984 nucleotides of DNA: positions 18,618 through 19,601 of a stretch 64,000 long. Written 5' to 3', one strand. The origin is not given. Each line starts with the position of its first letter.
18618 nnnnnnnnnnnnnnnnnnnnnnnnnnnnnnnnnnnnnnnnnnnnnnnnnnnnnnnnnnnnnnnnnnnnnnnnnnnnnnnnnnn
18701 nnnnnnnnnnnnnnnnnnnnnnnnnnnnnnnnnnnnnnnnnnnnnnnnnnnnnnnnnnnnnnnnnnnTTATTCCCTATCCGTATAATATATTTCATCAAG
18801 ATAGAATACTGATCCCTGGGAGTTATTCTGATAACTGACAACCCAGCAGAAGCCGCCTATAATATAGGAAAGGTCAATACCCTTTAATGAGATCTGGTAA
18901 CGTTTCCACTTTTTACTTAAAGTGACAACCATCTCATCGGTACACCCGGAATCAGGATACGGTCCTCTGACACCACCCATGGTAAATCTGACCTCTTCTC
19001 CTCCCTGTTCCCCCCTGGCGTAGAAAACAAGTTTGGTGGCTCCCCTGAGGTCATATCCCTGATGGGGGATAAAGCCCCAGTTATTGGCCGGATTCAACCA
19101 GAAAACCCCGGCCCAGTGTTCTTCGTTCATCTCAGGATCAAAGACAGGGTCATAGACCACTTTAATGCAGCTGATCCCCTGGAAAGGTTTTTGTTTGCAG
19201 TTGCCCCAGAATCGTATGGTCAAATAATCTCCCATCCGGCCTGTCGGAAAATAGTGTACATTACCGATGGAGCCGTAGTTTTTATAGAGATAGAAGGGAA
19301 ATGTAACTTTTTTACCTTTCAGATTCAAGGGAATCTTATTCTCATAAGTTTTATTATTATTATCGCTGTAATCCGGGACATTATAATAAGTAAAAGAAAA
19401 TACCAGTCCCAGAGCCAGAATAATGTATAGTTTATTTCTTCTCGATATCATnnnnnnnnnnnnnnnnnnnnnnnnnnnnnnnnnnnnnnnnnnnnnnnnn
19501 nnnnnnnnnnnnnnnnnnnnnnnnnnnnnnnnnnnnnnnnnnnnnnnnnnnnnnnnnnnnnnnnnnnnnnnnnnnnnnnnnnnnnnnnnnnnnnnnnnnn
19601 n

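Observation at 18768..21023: Four paralogs of an unassigned ~210-230-aa secreted protein: three in tandem, one 12 kb away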

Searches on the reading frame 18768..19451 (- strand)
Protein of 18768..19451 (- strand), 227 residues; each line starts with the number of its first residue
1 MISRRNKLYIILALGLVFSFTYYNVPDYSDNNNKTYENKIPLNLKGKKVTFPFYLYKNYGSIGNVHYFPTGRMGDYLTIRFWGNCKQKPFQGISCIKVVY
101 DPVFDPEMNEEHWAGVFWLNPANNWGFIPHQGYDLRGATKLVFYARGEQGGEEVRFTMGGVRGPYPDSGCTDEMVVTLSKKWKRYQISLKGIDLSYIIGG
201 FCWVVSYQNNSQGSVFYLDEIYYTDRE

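Call 4: search_protein_families(library=pfam, proteins=[window:18768-19451:-], max_evalue=1)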
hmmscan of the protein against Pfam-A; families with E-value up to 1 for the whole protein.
window:18768-19451:- (227 aa): 1 family
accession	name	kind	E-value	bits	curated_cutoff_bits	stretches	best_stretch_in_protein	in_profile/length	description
PF13021.12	DUF3885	-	0.12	12.8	23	1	72-137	105-163/189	Domain of unknown function (DUF3885)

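Call 5: search_protein_families(library=ncbifam, proteins=[window:18768-19451:-], max_evalue=1)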
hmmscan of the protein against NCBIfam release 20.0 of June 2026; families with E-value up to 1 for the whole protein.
window:18768-19451:- (227 aa): 0 families

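Call 9: find_homologous_proteins(query=A1, max_evalue=0.001)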
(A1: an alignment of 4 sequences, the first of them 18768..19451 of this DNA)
Query A1 (4 sequences) (227 aa, profile of the alignment): 582 proteins with E <= 0.001 among 1914 candidates; the best 120 are listed.
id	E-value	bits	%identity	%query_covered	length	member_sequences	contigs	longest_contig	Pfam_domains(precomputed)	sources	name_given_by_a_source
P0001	2.1e-120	418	48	82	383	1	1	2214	-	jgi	-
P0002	2.3e-120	418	48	82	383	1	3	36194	-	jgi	-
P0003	2.7e-120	417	48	82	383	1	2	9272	-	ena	-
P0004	3.6e-120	417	47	82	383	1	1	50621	-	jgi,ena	-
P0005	7.7e-120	416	47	82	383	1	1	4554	-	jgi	jgi:hypothetical protein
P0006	1.1e-119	415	44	93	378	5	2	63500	-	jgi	-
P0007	2.7e-119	414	49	78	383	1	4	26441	-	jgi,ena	-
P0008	1.1e-118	412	48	82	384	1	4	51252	-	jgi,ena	-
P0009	1.1e-118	412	47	84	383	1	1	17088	-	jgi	jgi:hypothetical protein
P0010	2.4e-117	408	45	93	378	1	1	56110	-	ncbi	-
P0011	4.0e-117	407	46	85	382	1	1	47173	-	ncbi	ncbi:MAG: hypothetical protein ABIG31_02160 [Candidatus Omnitrophota bacterium]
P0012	1.2e-116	405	52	78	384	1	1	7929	-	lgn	-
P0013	1.7e-116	405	48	86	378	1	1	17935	-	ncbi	-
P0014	1.4e-115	402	52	78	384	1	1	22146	-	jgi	jgi:hypothetical protein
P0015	1.6e-115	402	49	76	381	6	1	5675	-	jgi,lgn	-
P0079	3.3e-111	388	47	83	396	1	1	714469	-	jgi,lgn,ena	-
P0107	3.7e-110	384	49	78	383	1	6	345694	-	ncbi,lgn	-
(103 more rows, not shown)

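Call 12: find_encoding_contigs(protein=window:18768-19451:-, flank=10000, max_places=4)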
Protein window:18768-19451:- (227 aa): 1 contig read that carries it; 1 place shown.
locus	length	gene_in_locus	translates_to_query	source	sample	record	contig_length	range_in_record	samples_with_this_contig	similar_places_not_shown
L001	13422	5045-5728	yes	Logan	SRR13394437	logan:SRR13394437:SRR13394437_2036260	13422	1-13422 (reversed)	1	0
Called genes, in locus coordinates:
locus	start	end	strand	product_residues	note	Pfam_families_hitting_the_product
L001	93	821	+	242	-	PF00005:ABC_tran, PF02463:SMC_N, PF13304:AAA_21 (faint)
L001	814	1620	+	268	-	PF00950:ABC-3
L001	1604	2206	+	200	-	PF01209:Ubie_methyltran, PF02353:CMAS, PF01728:FtsJ (weak), PF13489:Methyltransf_23, PF13847:Methyltransf_31, PF08241:Methyltransf_11, PF08242:Methyltransf_12, PF13649:Methyltransf_25, +1 more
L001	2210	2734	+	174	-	PF13103:TonB_2, PF03544:TonB_C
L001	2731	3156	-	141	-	PF01402:RHH_1 (weak), PF08753:NikR_C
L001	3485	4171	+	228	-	-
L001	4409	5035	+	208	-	-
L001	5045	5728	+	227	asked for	-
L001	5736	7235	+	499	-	-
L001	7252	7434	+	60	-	-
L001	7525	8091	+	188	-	PF03351:DOMON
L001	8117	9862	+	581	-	PF05524:PEP-utilisers_N, PF00391:PEP-utilizers, PF02896:PEP-utilizers_C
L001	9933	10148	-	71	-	-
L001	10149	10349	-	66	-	-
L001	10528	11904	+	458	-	-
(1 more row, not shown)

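Call 16: search_solved_structures(query=A1, max_evalue=10, show_alignments=2)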
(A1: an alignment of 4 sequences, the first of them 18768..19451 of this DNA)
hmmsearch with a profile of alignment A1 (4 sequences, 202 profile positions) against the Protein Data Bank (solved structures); distinct sequences matched with E-value up to 10: 2.
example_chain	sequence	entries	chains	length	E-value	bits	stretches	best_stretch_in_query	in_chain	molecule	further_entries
1wmx_A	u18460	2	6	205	0.076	15.8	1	70-201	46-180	COG3291: FOG: PKD repeat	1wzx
2c24_A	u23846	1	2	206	0.077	15.8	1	70-201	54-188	ENDOGLUCANASE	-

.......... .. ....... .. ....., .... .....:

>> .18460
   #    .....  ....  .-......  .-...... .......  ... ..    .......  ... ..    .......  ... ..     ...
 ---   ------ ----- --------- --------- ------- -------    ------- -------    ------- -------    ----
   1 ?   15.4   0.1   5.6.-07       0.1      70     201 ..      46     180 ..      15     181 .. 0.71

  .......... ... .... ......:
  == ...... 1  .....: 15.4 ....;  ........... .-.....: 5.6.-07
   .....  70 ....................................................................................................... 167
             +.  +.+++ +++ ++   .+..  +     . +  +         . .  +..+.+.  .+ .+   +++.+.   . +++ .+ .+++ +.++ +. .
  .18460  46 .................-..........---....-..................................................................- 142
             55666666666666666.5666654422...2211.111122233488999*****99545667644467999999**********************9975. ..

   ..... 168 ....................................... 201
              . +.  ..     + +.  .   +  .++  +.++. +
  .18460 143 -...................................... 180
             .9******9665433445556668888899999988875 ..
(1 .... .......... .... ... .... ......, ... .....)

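Call 18: find_related_loci(query=A1, collection=genome_contigs, flank=10000)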
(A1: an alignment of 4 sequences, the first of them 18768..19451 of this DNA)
Query A1 (227 aa) in genome_contigs; peptide patterns used: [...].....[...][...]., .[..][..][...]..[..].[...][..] (x = any residue, [..] = any of these).
112 stretches matched a pattern; 80 encode a relative of the query (tblastn E <= 1e-3); 80 distinct loci.
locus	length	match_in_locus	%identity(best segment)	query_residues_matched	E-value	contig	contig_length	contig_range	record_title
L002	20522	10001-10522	53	45-223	1e-56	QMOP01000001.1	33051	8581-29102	MAG: Caldiserica bacterium isolate B21_G15 B21_Guay15_scaffold_00083, whole genome shotgun sequence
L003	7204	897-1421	53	44-223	5e-55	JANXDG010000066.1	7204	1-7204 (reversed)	MAG: Endomicrobia bacterium isolate SKYB98 k141_67772, whole genome shotgun sequence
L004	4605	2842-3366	52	44-223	2e-53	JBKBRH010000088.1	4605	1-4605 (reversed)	MAG: Endomicrobiia bacterium isolate 21I_069.bin.66 NODE_88_length_4605_cov_5.405477, whole genome shotgun sequence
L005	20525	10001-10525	52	44-223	6e-53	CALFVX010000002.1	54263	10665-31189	MAG: uncultured Endomicrobia bacterium isolate H1_Bin_MAXBIN__072_1 genome assembly, contig: c_000000647822, whole genom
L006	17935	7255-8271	48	28-224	3e-53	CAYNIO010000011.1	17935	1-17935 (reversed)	MAG TPA_asm: uncultured Planctomycetia bacterium isolate binchicken_co19_592 genome assembly, contig: NODE_4987_length_1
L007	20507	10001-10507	45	50-223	1e-49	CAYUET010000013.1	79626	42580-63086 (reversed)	MAG TPA_asm: uncultured bacterium isolate SRP192927_co3_253 genome assembly, contig: NODE_465_length_79626_cov_6.090762,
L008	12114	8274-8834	46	36-223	2e-47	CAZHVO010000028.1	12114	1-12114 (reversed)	MAG TPA_asm: uncultured Planctomycetia bacterium isolate SRP178699_co2_518 genome assembly, contig: NODE_4864_length_121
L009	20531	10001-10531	46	48-225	2e-47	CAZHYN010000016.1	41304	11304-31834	MAG TPA_asm: uncultured Planctomycetia bacterium isolate binchicken_co80_176 genome assembly, contig: NODE_123_length_41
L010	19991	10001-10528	47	47-223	4e-47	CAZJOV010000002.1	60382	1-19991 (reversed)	MAG TPA_asm: uncultured Planctomycetia bacterium isolate binchicken_co256_141 genome assembly, contig: NODE_499_length_6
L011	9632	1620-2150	46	48-225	4e-47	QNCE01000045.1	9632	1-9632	MAG: Candidatus Omnitrophota bacterium isolate B7_G16 B7_Guay16_scaffold_05581, whole genome shotgun sequence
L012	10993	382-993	41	10-226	4e-47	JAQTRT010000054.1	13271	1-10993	MAG: bacterium isolate STB_17 NODE_11553_length_13271_cov_3.009967_Sandtown_B, whole genome shotgun sequence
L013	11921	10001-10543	47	42-223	9e-47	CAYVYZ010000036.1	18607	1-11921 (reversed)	MAG TPA_asm: uncultured Planctomycetia bacterium isolate binchicken_co19_503 genome assembly, contig: NODE_4719_length_1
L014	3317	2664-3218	48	38-223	5e-46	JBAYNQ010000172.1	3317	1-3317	MAG: Candidatus Omnitrophota bacterium isolate SO_2016_LW1_69 scaffold57394_LW64-88_2016, whole genome shotgun sequence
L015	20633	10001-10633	41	12-223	1e-45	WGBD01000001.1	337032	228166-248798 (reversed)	MAG: Candidatus Omnitrophota bacterium isolate S143_95 k151_10649, whole genome shotgun sequence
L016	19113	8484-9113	42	15-225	1e-45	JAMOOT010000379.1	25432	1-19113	MAG: Candidatus Omnitrophota bacterium isolate 4559-240_maxbin2_scaf2bin.121 4559-240_scaffold_945_c1, whole genome shot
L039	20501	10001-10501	43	52-223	6e-40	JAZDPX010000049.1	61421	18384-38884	MAG: Candidatus Omnitrophota bacterium isolate MEGAHIT-group-0.9 k141_10503052, whole genome shotgun sequence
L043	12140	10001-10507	41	50-223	4e-39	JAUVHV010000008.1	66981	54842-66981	MAG: Candidatus Omnitrophota bacterium isolate CSMAG_411 CSMAG_411_k141_843764_length_66981_cov_14.0042, whole genome sh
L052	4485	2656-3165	38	55-223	2e-33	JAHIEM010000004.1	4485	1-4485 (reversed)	MAG: Nanoarchaeota archaeon isolate KR11_0.1_MetaG.mb.19 KR11_0.1_MetaG.mb.19_k141_34316, whole genome shotgun sequence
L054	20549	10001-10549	37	40-223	1e-31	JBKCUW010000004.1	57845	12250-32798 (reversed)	MAG: Pirellula sp. isolate samp_2047_semibin_217 samp_2047_124327, whole genome shotgun sequence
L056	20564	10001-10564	37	53-223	5e-28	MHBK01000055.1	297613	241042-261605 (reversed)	MAG: Lentisphaerae bacterium GWF2_57_35 gwf2_scaffold_52, whole genome shotgun sequence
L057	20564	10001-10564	35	29-223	1e-27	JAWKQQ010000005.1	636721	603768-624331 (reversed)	MAG: Candidatus Krumholzibacteriia bacterium isolate ABC2.80 ABC2.80.fa-5, whole genome shotgun sequence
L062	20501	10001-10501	34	46-223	6e-24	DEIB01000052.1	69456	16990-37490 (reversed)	MAG TPA_asm: Chthonomonas sp. UBA2785 UBA2785_contig_362, whole genome shotgun sequence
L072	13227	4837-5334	33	66-223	3e-18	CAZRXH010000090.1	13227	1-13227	MAG TPA_asm: uncultured Bacteroidota bacterium isolate SRP271791_co2_92 genome assembly, contig: NODE_1177_length_13227_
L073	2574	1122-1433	46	132-223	3e-18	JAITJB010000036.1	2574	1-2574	MAG: Deltaproteobacteria bacterium isolate Pcl387_bin146 k119_2984584, whole genome shotgun sequence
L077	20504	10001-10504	30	44-223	6e-16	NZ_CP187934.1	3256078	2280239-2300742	Winogradskyella sp. HB-48 chromosome, complete genome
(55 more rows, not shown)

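Call 21: search_protein_families(library=pfam, proteins=[L077:8711-10507:+, L062:8675-10504:+, L054:8660-10558:+, L056:9650-11752:+, L057:8696-10567:+, L072:2980-6198:+, L073:519-2558:+, L052:1642-3168:+, L002:10528-11814:+, L039:10504-11697:+], max_evalue=0.01)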
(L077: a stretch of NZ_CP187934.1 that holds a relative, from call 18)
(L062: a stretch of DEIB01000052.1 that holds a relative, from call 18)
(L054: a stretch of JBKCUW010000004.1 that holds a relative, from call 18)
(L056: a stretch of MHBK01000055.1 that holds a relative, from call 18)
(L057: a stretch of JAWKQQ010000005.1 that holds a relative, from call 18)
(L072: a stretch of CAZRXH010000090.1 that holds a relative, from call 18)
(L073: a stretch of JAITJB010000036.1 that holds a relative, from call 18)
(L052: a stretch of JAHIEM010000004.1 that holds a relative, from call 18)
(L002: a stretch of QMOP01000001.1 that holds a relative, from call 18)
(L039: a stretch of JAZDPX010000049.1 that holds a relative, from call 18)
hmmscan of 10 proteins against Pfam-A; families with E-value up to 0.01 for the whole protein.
L077:8711-10507:+ (599 aa): 3 families
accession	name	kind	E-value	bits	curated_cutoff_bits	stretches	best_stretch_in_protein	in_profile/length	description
PF02836.23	Glyco_hydro_2_C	-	1.8e-07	31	21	1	60-237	45-213/302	Glycosyl hydrolases family 2, TIM barrel domain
PF14488.12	DUF4434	-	0.0024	17.9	30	1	78-181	66-167/283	Domain of unknown function (DUF4434)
PF02018.23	CBM_4_9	-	0.01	16.7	25.9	0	516-563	66-113/136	Carbohydrate binding domain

L062:8675-10504:+ (610 aa): 3 families
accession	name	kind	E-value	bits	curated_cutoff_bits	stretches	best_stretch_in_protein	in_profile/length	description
PF02836.23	Glyco_hydro_2_C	-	1.1e-06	28.4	21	1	76-239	45-211/302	Glycosyl hydrolases family 2, TIM barrel domain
PF14488.12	DUF4434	-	0.00056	20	30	1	85-196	58-166/283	Domain of unknown function (DUF4434)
PF02449.21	Glyco_hydro_42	-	0.0035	17.2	21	1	128-159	111-142/376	Beta-galactosidase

L054:8660-10558:+ (633 aa): 2 families
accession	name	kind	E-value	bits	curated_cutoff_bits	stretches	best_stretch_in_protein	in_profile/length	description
PF02836.23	Glyco_hydro_2_C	-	0.00014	21.6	21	1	112-258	76-211/302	Glycosyl hydrolases family 2, TIM barrel domain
PF21582.3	CBM30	-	0.0043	17.4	27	1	546-611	76-142/170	Carbohydrate binding domain 30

L056:9650-11752:+ (701 aa): 0 families

L057:8696-10567:+ (624 aa): 1 family
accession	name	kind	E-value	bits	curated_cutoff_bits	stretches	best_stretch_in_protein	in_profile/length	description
PF02836.23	Glyco_hydro_2_C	-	8.9e-06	25.5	21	1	145-257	110-211/302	Glycosyl hydrolases family 2, TIM barrel domain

L072:2980-6198:+ (1073 aa): 1 family
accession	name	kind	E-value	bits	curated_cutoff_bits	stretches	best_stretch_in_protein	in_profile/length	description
PF00332.24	Glyco_hydro_17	-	2.5e-10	40.9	28.2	1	413-488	226-303/306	Glycosyl hydrolases family 17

L073:519-2558:+ (680 aa): 2 families
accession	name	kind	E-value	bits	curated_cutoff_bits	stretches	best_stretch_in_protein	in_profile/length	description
PF06917.19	Pectate_lyase_2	-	6.1e-06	25.6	26.6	0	418-471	393-445/491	Periplasmic pectate lyase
PF00432.27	Prenyltrans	-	0.0024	17.8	26.5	1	432-585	34-167/304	Prenyltransferase alpha-alpha toroid domain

L052:1642-3168:+ (509 aa): 2 families
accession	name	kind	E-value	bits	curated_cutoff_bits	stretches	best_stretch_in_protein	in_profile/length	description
PF00332.24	Glyco_hydro_17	-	3.1e-16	60.3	28.2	1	231-306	225-301/306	Glycosyl hydrolases family 17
PF01026.27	TatD_DNase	-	0.004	17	27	1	195-274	56-125/253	TatD related DNase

L002:10528-11814:+ (429 aa): 1 family
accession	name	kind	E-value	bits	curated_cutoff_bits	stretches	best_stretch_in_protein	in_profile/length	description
PF00691.25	OmpA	-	1.1e-27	96.6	27.2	1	325-420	1-98/98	OmpA family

L039:10504-11697:+ (398 aa): 2 families
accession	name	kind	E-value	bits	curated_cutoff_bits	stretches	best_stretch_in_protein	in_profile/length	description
PF04773.18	FecR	-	2.6e-10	41.1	24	1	74-171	1-96/97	FecR protein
PF11749.13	DUF3305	-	0.0037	18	25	0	191-240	50-99/140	Protein of unknown function (DUF3305)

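Call 22: predict_structure(alignment_id=A2)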
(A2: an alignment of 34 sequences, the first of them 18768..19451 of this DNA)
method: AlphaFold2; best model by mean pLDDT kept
length: 227 residues; sequences in the alignment: 34
mean_pLDDT: 80.1   pTM: 0.74
mean pLDDT of the five models: 80.1, 78.4, 77.7, 76.5, 76.1
residues with pLDDT >= 90: 99; 70-90: 65; 50-70: 42; < 50: 21
segments of 3 or more residues with pLDDT < 50: 20-40
pLDDT, mean of each block of 10 residues (from residue 1): 76 72 43 44 76 90 69 86 94 94 74 83 60 90 97 90 61 89 95 83 92 96 92
secondary structure, 60 per line:
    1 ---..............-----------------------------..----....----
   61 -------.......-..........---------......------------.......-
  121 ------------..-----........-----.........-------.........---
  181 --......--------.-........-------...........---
elements in order: H4-17 E53-56 E68-74 E79-85 E95-100 E113-119 E140-147 E153-161 E169-177 E183-188 E199-206 E214-224

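Call 27: search_protein_representatives(alignment_id=A1)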
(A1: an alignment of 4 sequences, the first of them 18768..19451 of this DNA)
Query: 4 sequences, 202 profile positions. Proteins with E-value up to 0.001 (for the whole library): 2971; up to 1e-10: 1953; up to 1e-30: 563. The best 150 are listed.
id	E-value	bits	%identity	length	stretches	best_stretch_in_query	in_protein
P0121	2.8e-297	993.5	-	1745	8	31-200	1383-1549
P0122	1.8e-162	553.4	-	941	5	29-200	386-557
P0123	5.5e-154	525.7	-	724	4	32-199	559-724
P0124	1.3e-153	524.4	-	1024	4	30-199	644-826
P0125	1.7e-149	511.0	-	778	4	32-199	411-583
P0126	5.5e-132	453.9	-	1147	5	35-200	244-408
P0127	2.4e-126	435.4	-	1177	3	31-200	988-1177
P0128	2.7e-120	415.7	-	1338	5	30-200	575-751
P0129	7.7e-119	410.9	-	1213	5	34-200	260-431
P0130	9.7e-114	394.3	-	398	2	14-200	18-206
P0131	1.2e-95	335.2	-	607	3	27-198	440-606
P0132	3.2e-91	320.8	-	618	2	27-199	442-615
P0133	1.3e-88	312.2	-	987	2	28-199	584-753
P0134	1.4e-88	312.1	-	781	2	44-199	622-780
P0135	1.6e-85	302.1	-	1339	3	32-199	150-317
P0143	1.2e-79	282.9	-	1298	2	31-198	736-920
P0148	1.0e-76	273.4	-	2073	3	31-200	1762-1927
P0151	4.3e-74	264.8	-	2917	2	33-199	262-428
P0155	1.7e-69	249.8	-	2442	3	32-199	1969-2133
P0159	1.1e-67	244.0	-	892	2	29-201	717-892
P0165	3.3e-63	229.3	-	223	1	3-200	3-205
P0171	6.3e-60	218.6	-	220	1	6-200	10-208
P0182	5.8e-57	208.9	-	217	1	3-202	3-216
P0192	3.2e-54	200.0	-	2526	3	49-200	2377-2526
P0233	9.5e-49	182.1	-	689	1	1-202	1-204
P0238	2.3e-48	180.8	-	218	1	8-201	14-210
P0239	4.1e-48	180.0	-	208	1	2-198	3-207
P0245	8.4e-48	179.0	-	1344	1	1-200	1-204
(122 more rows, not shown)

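Call 28: search_protein_families(library=pfam, proteins=[P0121, P0127, P0128, P0143, P0148, P0133, P0159], max_evalue=0.001)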
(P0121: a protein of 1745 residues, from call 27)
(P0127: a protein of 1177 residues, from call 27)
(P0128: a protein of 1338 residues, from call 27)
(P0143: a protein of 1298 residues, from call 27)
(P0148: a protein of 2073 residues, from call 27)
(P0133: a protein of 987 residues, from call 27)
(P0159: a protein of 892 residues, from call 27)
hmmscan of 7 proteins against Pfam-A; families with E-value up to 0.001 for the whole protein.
P0121 (1745 aa): 2 families
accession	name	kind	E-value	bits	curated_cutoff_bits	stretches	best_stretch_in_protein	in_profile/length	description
PF21582.3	CBM30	-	2.3e-09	37.8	27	0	1280-1346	78-144/170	Carbohydrate binding domain 30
PF07081.18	DUF1349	-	0.00041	20.5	32.4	0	139-203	113-176/179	Protein of unknown function (DUF1349)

P0127 (1177 aa): 1 family
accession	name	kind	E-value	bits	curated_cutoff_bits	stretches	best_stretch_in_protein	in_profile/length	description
PF00332.24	Glyco_hydro_17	-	5.6e-13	49.6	28.2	1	400-482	222-305/306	Glycosyl hydrolases family 17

P0128 (1338 aa): 2 families
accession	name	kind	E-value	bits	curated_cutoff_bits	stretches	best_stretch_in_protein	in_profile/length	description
PF05048.19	NosD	-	1.6e-42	145.8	23.6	2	184-354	62-211/212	Periplasmic copper-binding protein (NosD)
PF13229.12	Beta_helix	-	5.6e-18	65.5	25.9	1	101-238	11-149/158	Right handed beta helix region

P0143 (1298 aa): 3 families
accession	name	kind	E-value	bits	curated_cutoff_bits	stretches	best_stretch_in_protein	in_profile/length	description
PF13517.12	FG-GAP_3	-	6.1e-33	113.7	26.9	5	1104-1163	1-61/61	FG-GAP-like repeat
PF00332.24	Glyco_hydro_17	-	1.9e-11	44.6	28.2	1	415-496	220-304/306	Glycosyl hydrolases family 17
PF01839.29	FG-GAP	-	3.2e-11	43.3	22.1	0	997-1010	8-21/37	FG-GAP repeat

P0148 (2073 aa): 8 families
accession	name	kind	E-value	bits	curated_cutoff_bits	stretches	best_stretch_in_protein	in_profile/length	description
PF13385.13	Laminin_G_3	-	4.8e-30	105.1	27.6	2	166-288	9-125/151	Concanavalin A-like lectin/glucanases superfamily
PF17963.7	Big_9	-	3.9e-15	56.9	23.6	1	684-769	1-89/89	Bacterial Ig domain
PF17892.7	Cadherin_5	-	3.1e-08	33.8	26.5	1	684-770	2-97/98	Cadherin-like domain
PF13927.12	Ig_3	-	1.3e-05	26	30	1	1199-1259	2-55/78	Immunoglobulin domain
PF07953.20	Toxin_R_bind_N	-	2.5e-05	24.5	23.8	1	126-273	5-155/191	Clostridium neurotoxin, N-terminal receptor binding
PF02415.23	Chlam_PMP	-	3.3e-05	24.1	20.6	0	1425-1443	1-19/19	Chlamydia polymorphic membrane protein (Chlamydia_PMP) repeat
PF02210.31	Laminin_G_2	-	3.5e-05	24.7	22.9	0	226-287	40-99/126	Laminin G domain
PF07679.22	I-set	-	0.0006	20.3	23.7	0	1199-1278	1-88/90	Immunoglobulin I-set domain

P0133 (987 aa): 1 family
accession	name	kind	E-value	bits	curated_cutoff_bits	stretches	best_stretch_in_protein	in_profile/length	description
PF00332.24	Glyco_hydro_17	-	6.5e-07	29.7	28.2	1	444-529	221-301/306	Glycosyl hydrolases family 17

P0159 (892 aa): 1 family
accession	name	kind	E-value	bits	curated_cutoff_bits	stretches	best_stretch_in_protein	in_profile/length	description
PF00332.24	Glyco_hydro_17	-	1.3e-08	35.3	28.2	1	410-487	226-304/306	Glycosyl hydrolases family 17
